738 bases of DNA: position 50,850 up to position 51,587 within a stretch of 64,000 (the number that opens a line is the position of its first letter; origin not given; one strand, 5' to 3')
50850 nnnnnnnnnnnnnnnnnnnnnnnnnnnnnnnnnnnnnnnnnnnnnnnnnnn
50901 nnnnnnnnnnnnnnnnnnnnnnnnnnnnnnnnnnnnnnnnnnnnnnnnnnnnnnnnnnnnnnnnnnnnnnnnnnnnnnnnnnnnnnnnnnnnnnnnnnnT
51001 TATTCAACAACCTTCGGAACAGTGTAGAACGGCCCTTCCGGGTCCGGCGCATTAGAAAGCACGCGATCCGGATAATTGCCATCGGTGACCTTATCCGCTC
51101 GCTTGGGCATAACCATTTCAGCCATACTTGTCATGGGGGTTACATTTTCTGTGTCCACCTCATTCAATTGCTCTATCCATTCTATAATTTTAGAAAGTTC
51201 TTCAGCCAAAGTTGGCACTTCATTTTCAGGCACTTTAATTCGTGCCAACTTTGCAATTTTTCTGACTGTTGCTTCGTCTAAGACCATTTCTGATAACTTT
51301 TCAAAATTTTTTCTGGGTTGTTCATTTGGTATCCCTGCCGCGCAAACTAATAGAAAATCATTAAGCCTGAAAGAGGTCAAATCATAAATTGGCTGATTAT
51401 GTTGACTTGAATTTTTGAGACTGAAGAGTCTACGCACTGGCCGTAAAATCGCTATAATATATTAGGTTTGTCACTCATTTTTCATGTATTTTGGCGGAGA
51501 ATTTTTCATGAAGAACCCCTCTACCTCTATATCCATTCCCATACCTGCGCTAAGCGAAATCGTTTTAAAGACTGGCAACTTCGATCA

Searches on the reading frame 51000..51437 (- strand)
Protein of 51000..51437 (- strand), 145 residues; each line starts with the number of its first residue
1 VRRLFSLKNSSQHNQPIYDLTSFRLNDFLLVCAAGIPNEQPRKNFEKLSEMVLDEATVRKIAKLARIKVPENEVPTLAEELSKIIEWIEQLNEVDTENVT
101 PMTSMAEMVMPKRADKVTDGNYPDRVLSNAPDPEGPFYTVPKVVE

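Call 12: search_protein_families(library=pfam, proteins=[window:51000-51437:-], max_evalue=0.00001)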
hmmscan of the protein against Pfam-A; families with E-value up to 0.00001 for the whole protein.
window:51000-51437:- (145 aa): 1 family
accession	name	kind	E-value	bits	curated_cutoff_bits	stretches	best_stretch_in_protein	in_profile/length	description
PF02686.20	GatC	-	5.8e-19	68.5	23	1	70-140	2-66/66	Glu-tRNAGln amidotransferase C subunit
